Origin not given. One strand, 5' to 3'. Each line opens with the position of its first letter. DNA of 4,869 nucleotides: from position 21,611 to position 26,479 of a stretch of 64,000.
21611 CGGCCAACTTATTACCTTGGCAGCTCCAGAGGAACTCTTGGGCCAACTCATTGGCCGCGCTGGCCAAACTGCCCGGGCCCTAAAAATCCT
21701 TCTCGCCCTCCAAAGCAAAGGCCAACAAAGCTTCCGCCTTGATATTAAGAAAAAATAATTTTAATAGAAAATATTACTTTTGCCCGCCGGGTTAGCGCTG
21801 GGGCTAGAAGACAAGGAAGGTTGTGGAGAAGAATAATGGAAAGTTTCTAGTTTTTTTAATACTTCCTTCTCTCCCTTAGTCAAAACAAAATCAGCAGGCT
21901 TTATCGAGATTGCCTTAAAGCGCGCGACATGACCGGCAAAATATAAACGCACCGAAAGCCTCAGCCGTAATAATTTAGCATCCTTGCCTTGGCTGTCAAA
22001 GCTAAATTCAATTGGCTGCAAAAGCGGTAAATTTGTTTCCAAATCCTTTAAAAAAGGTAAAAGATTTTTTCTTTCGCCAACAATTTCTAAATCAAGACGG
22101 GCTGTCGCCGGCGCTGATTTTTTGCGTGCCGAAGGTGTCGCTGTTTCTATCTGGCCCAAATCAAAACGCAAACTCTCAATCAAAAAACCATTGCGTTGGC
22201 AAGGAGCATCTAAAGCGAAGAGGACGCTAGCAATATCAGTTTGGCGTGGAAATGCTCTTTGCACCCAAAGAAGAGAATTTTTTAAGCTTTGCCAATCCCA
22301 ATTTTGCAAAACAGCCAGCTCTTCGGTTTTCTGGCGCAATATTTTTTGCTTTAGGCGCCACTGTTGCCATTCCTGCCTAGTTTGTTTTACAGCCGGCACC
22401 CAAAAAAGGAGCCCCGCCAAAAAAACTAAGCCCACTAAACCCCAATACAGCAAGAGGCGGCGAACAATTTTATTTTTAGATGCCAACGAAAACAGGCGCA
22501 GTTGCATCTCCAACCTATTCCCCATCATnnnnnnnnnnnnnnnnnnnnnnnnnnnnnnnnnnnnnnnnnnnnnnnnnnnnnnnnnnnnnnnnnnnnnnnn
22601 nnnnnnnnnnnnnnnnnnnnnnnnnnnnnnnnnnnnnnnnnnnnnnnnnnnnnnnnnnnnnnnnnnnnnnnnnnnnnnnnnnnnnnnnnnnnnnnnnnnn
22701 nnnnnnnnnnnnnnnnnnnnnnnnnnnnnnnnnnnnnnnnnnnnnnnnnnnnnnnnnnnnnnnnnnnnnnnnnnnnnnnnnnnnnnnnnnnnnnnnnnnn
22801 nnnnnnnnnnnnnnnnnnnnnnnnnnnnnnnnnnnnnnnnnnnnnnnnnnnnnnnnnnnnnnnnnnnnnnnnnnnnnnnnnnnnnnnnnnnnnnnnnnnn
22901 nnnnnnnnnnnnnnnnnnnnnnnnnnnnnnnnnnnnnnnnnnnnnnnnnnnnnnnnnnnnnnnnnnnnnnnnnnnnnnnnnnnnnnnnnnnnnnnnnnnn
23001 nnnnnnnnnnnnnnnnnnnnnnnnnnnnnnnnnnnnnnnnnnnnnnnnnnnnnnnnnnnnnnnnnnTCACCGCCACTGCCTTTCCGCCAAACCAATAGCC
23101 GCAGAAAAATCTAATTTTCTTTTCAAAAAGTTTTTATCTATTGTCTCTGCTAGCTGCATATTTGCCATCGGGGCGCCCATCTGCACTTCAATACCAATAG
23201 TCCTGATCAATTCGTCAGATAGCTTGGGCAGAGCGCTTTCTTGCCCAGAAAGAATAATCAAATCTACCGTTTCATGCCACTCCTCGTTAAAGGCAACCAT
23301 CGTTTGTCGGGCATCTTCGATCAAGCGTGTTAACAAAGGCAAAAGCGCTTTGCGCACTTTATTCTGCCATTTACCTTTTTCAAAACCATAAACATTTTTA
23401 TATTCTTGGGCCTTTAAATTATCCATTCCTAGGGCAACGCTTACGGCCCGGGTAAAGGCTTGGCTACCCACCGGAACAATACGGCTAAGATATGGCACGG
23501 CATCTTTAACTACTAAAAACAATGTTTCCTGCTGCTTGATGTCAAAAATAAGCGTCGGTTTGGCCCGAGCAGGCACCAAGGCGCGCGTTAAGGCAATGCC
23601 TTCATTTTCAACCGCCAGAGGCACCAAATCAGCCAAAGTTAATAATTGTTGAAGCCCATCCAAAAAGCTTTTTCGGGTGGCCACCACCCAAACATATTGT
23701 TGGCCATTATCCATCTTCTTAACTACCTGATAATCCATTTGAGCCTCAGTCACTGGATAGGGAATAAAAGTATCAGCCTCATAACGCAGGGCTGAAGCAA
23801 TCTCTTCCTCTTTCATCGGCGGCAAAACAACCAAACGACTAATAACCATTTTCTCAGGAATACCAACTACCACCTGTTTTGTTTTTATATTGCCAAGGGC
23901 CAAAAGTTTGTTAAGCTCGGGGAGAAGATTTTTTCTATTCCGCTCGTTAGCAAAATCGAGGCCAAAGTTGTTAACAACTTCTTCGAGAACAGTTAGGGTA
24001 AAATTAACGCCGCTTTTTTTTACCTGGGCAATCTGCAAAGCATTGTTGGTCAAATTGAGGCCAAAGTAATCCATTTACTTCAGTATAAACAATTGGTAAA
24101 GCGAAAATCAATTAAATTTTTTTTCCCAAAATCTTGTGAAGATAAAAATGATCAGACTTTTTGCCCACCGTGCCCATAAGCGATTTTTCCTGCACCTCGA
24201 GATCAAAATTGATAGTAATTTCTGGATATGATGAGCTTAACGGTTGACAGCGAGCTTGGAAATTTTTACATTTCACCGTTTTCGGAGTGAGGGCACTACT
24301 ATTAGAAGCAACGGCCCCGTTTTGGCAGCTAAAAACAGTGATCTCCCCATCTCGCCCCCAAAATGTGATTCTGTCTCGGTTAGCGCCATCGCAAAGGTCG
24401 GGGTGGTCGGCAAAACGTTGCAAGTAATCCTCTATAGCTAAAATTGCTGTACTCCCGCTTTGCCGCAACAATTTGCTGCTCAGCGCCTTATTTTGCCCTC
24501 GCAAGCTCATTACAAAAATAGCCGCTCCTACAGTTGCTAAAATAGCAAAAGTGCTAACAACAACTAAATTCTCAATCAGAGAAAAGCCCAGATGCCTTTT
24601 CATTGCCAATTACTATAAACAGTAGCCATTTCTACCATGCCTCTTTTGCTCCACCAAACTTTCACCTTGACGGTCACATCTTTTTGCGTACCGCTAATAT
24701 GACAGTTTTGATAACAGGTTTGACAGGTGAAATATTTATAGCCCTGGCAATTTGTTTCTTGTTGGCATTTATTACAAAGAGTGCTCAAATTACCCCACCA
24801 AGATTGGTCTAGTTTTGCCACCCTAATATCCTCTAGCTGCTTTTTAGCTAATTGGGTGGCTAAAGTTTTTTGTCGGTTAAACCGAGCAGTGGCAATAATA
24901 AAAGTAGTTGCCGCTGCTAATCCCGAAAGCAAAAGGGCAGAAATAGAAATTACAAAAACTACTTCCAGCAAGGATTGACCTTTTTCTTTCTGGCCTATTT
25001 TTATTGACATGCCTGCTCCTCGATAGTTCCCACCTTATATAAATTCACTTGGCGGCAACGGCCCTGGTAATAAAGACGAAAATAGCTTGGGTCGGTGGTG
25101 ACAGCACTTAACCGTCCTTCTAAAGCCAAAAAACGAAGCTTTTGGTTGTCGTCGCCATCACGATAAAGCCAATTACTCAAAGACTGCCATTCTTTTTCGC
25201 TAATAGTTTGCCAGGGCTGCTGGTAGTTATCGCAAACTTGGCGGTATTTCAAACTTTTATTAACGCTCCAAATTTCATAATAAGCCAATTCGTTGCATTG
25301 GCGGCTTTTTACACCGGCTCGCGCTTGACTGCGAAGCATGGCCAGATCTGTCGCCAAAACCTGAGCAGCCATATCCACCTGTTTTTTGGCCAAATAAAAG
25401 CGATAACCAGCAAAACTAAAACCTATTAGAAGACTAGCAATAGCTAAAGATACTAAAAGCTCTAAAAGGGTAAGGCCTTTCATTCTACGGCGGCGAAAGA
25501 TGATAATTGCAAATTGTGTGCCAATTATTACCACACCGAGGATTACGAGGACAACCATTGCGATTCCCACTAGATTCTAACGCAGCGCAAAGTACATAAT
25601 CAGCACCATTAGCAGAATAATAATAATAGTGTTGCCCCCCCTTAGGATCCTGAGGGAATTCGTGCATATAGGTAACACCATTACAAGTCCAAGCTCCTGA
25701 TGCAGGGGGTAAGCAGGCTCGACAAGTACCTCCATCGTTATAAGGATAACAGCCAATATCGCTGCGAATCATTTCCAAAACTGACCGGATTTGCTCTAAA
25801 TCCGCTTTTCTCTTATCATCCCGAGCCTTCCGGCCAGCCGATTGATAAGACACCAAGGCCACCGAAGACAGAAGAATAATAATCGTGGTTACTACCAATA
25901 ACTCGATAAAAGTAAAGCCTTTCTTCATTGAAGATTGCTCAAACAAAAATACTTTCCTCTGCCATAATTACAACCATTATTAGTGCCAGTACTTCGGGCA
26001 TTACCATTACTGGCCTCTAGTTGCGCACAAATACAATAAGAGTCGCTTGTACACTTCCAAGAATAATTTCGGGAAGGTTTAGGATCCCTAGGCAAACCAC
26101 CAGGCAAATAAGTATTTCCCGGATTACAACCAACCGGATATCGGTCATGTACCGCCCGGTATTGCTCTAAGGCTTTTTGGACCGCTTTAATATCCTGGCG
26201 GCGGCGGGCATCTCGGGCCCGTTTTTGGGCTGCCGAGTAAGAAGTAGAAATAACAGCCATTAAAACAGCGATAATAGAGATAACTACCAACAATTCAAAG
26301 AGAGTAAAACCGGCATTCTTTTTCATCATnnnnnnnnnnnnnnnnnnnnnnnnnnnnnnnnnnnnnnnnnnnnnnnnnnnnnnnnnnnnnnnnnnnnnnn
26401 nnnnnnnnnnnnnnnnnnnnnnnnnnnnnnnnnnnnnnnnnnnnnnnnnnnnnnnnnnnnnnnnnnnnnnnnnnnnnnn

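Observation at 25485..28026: Tandem array of five paralogous pilins sharing an unusual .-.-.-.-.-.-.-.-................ block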

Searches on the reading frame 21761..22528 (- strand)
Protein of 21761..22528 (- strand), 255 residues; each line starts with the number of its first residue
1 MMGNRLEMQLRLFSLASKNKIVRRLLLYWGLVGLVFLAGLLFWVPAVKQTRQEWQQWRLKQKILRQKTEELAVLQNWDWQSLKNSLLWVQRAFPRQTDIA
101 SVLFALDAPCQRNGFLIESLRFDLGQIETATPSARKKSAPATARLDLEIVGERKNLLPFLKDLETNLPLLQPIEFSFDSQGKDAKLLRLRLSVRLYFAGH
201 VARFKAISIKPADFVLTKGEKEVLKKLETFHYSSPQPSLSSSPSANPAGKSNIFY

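Call 51: search_protein_families(library=pfam, proteins=[window:21761-22528:-], max_evalue=1)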
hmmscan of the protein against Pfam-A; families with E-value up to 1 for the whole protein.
window:21761-22528:- (255 aa): 1 family
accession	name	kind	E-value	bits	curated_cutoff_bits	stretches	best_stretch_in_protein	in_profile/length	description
PF11152.14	CCB2_CCB4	-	0.062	13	26.3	1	36-127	36-124/195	Cofactor assembly of complex C subunit B, CCB2/CCB4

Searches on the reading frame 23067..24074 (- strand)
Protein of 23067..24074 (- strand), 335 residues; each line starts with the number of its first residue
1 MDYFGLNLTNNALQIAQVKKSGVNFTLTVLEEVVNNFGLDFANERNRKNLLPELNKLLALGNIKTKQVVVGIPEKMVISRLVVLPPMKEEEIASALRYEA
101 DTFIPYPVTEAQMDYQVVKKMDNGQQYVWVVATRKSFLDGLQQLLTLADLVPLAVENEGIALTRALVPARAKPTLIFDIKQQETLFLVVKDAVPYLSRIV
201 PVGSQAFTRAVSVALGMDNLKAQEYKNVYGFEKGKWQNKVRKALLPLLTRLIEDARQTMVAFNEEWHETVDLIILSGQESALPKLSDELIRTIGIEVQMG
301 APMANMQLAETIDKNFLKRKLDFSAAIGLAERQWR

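Call 51: search_protein_families(library=pfam, proteins=[window:23067-24074:-], max_evalue=1)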
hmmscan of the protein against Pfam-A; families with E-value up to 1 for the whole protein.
window:23067-24074:- (335 aa): 3 families
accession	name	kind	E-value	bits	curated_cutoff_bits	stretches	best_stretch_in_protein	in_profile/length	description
PF11104.14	PilM_2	-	2.1e-28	99.7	27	1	5-332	1-338/340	Type IV pilus assembly protein PilM;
PF14450.12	FtsA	-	0.00091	20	31.8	1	184-308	10-114/127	Cell division protein FtsA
PF00790.25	VHS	-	0.051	13.9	29.8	1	19-63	56-100/141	VHS domain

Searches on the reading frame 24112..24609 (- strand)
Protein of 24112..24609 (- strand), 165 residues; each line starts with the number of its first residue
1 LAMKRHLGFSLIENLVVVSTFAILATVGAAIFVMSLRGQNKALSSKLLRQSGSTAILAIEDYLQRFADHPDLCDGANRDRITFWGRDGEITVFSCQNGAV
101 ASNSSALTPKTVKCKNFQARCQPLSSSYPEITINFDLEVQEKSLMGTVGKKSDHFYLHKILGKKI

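Call 5: search_protein_families(library=pfam, proteins=[window:24112-24609:-], max_evalue=0.01)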
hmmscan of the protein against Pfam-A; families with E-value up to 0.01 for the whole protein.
window:24112-24609:- (165 aa): 1 family
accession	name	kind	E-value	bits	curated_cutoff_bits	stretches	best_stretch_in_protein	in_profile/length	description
PF07963.17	N_methyl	-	3.1e-05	23.8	21.2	1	3-27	1-25/27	Prokaryotic N-terminal methylation motif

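Call 6: search_protein_families(library=ncbifam, proteins=[window:24112-24609:-], max_evalue=0.01)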
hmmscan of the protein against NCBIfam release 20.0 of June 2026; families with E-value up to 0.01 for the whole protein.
window:24112-24609:- (165 aa): 1 family
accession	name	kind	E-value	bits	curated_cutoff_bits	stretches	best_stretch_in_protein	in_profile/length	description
NF047827.1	T3SSXpsH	equivalog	0.0088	15.8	160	0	8-70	2-66/145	type II secretion system protein XpsH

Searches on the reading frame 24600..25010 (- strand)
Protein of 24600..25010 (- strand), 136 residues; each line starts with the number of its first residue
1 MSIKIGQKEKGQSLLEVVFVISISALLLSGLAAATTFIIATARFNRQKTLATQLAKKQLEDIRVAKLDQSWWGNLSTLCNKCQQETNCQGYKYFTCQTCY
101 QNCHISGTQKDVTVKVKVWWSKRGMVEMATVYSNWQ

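Call 5: search_protein_families(library=pfam, proteins=[window:24600-25010:-], max_evalue=0.01)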
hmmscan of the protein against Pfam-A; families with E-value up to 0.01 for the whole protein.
window:24600-25010:- (136 aa): 1 family
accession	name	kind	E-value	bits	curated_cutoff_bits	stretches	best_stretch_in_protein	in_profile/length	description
PF07963.17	N_methyl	-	0.00024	21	21.2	1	8-31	3-26/27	Prokaryotic N-terminal methylation motif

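Call 6: search_protein_families(library=ncbifam, proteins=[window:24600-25010:-], max_evalue=0.01)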
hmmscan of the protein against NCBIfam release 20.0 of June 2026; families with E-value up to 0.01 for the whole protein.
window:24600-25010:- (136 aa): 1 family
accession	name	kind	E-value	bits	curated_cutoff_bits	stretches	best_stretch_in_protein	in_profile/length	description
NF038303.1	EPS_HpsB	equivalog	0.0098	15.9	150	0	9-77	2-70/211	hormogonium polysaccharide secretion pseudopilin HpsB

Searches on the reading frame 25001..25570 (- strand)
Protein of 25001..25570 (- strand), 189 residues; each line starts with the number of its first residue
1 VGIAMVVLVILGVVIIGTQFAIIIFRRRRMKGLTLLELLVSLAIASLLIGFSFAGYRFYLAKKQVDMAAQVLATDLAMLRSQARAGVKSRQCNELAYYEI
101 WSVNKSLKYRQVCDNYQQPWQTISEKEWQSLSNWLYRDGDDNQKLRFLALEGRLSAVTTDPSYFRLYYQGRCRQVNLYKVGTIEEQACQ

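Call 5: search_protein_families(library=pfam, proteins=[window:25001-25570:-], max_evalue=0.01)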
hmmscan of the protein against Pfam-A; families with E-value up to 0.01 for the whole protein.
window:25001-25570:- (189 aa): 1 family
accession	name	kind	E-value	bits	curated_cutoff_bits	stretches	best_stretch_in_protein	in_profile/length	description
PF07963.17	N_methyl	-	3.2e-06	26.9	21.2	1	27-51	1-25/27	Prokaryotic N-terminal methylation motif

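Call 6: search_protein_families(library=ncbifam, proteins=[window:25001-25570:-], max_evalue=0.01)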
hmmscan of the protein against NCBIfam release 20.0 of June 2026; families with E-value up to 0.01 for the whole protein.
window:25001-25570:- (189 aa): 5 families
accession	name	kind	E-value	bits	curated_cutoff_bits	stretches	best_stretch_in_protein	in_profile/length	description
NF007800.0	PRK10506.1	equivalog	5e-05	23.2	158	1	28-118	6-96/163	prepilin peptidase-dependent protein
TIGR02596.1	TIGR02596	subfamily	0.00025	21.2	70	1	34-83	2-51/196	Verru_Chthon cassette protein D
TIGR01708.2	typeII_sec_gspH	equivalog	0.00046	20.2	80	1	31-84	2-55/169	type II secretion system minor pseudopilin GspH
TIGR02532.1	IV_pilin_GFxxxE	domain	0.00062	19.5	16.3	1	31-51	2-22/24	prepilin-type N-terminal cleavage/methylation domain-containing protein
NF007862.0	PRK10574.1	equivalog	0.0013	18.9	138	1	29-68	3-43/145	prepilin peptidase-dependent pilin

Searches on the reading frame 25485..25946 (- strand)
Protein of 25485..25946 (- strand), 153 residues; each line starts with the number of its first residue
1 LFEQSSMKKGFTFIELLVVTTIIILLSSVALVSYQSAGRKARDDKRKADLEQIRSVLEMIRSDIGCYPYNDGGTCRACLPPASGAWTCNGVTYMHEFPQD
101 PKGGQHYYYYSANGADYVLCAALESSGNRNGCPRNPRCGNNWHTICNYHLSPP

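Call 5: search_protein_families(library=pfam, proteins=[window:25485-25946:-], max_evalue=0.01)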
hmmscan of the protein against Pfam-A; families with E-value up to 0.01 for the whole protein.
window:25485-25946:- (153 aa): 2 families
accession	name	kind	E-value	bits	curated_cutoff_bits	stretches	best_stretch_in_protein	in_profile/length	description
PF08334.16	T2SSG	-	3.9e-06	27.3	21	1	38-119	6-87/108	Type II secretion system (T2SS), protein G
PF07963.17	N_methyl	-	7.6e-05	22.6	21.2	1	7-31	3-27/27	Prokaryotic N-terminal methylation motif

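Call 6: search_protein_families(library=ncbifam, proteins=[window:25485-25946:-], max_evalue=0.01)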
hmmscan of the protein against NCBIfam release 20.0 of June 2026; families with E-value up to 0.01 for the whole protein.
window:25485-25946:- (153 aa): 8 families
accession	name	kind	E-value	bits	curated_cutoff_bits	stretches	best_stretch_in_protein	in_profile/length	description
TIGR01710.1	typeII_sec_gspG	equivalog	7.6e-15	55.1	88.85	1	9-115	1-108/134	type II secretion system major pseudopilin GspG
NF007862.0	PRK10574.1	equivalog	1.2e-06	28.8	138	1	7-41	3-37/145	prepilin peptidase-dependent pilin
TIGR01708.2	typeII_sec_gspH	equivalog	3.1e-06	27.3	80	1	9-50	2-43/169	type II secretion system minor pseudopilin GspH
NF007800.0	PRK10506.1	equivalog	0.0001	22.1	158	1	6-63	6-60/163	prepilin peptidase-dependent protein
NF041013.1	T4P_ComGE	equivalog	0.00029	20.9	49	1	8-49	3-44/83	competence type IV pilus minor pilin ComGE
TIGR02532.1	IV_pilin_GFxxxE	domain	0.00052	19.7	16.3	1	8-30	1-23/24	prepilin-type N-terminal cleavage/methylation domain-containing protein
NF040982.1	ComGD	equivalog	0.003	18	70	1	8-37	1-29/139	competence type IV pilus minor pilin ComGD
NF041775.1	typeIV_PilA_Myxo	equivalog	0.0058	16.6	400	0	8-50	10-52/214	type IV pilin protein PilA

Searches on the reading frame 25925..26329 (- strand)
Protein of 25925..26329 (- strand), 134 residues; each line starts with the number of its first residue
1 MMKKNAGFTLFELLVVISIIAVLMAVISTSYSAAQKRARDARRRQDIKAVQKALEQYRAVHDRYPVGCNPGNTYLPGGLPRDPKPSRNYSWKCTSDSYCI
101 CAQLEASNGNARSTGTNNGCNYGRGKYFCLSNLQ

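Call 5: search_protein_families(library=pfam, proteins=[window:25925-26329:-], max_evalue=0.01)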
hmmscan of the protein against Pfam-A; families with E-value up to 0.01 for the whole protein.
window:25925-26329:- (134 aa): 2 families
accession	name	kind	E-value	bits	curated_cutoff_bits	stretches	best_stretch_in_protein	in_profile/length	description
PF07963.17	N_methyl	-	1.4e-08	34.4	21.2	1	2-27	1-26/27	Prokaryotic N-terminal methylation motif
PF24072.1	T7_gp14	-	0.0071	16.7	27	1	19-59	6-51/187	T7 virus internal virion protein gp14 family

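Call 6: search_protein_families(library=ncbifam, proteins=[window:25925-26329:-], max_evalue=0.01)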
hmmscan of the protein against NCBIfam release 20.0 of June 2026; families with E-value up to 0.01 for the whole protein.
window:25925-26329:- (134 aa): 13 families
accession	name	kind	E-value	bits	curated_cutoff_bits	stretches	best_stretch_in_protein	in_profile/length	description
TIGR01710.1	typeII_sec_gspG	equivalog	1.4e-12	47.8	88.85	1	7-66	2-61/134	type II secretion system major pseudopilin GspG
TIGR01708.2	typeII_sec_gspH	equivalog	3.3e-08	33.7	80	1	6-68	2-63/169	type II secretion system minor pseudopilin GspH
NF041775.1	typeIV_PilA_Myxo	equivalog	1.9e-07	31.3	400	1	4-65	9-70/214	type IV pilin protein PilA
NF007862.0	PRK10574.1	equivalog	3.1e-07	30.6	138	1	2-77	1-75/145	prepilin peptidase-dependent pilin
NF041013.1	T4P_ComGE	equivalog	1.1e-06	28.7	49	1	3-56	1-55/83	competence type IV pilus minor pilin ComGE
TIGR02532.1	IV_pilin_GFxxxE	domain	1.8e-06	27.6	16.3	1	6-27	2-23/24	prepilin-type N-terminal cleavage/methylation domain-containing protein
TIGR02596.1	TIGR02596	subfamily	6.1e-06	26.4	70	1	8-43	1-39/196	Verru_Chthon cassette protein D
TIGR02599.1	TIGR02599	subfamily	7.7e-06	25.4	256.5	1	7-55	1-50/361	Verru_Chthon cassette protein C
NF040999.1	pilin_ComGC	equivalog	2e-05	24.7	75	1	6-61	2-57/84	competence type IV pilus major pilin ComGC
NF007800.0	PRK10506.1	equivalog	2.6e-05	24.1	158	1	2-49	5-52/163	prepilin peptidase-dependent protein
NF040982.1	ComGD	equivalog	0.00045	20.6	70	1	6-38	2-34/139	competence type IV pilus minor pilin ComGD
TIGR01707.1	gspI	equivalog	0.0031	18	44.35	1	7-33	1-28/101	type II secretion system minor pseudopilin GspI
NF007848.0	PRK10557.1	equivalog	0.0072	15.7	120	1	1-48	6-53/192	prepilin peptidase-dependent protein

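Call 13: find_encoding_contigs(protein=window:25925-26329:-, flank=10000, max_places=3)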
Protein window:25925-26329:- (134 aa): 2 contigs read that carry it; 2 places shown.
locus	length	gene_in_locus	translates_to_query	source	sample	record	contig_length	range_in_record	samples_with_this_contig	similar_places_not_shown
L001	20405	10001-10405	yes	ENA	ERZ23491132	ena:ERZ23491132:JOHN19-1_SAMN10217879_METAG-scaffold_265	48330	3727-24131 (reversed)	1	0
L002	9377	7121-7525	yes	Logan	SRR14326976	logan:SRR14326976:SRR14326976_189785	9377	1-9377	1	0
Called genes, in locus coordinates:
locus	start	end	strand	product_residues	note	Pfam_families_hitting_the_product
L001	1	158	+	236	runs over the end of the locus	PF20772:TACO1_YebC_N, PF01709:Transcrip_reg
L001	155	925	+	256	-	-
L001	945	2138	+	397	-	PF07690:MFS_1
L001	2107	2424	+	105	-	-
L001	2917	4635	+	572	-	PF05157:MshEN, PF00437:T2SSE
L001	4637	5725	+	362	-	PF00437:T2SSE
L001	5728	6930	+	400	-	PF28597:T2SSF_N, PF00482:T2SSF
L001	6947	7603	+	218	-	PF07963:N_methyl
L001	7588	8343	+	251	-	PF06750:A24_N_bact, PF01478:Peptidase_A24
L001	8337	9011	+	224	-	PF07963:N_methyl (weak)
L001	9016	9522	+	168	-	PF07963:N_methyl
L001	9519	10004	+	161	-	PF07963:N_methyl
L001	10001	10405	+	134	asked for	PF07963:N_methyl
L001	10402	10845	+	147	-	PF08334:T2SSG (weak)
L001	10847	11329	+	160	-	-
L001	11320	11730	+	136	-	-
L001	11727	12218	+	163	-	-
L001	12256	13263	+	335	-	PF11104:PilM_2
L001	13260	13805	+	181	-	-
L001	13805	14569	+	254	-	-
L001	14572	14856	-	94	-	PF13083:KH_KhpA-B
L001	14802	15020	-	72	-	PF00886:Ribosomal_S16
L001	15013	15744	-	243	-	PF22935:RM44_endonuclase, PF14622:Ribonucleas_3_3, PF00636:Ribonuclease_3, PF00035:dsrm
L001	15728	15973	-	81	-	PF01029:NusB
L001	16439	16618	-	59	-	-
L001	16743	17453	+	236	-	-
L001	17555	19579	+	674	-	PF17191:RecG_wedge, PF01336:tRNA_anti-codon (weak), PF00270:DEAD, PF04851:ResIII, PF13604:AAA_30 (weak), PF00271:Helicase_C, PF22590:Cas3-like_C_2 (weak), PF19833:RecG_dom3_C (weak)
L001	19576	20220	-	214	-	PF09335:VTT_dom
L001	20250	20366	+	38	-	-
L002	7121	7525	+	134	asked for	PF07963:N_methyl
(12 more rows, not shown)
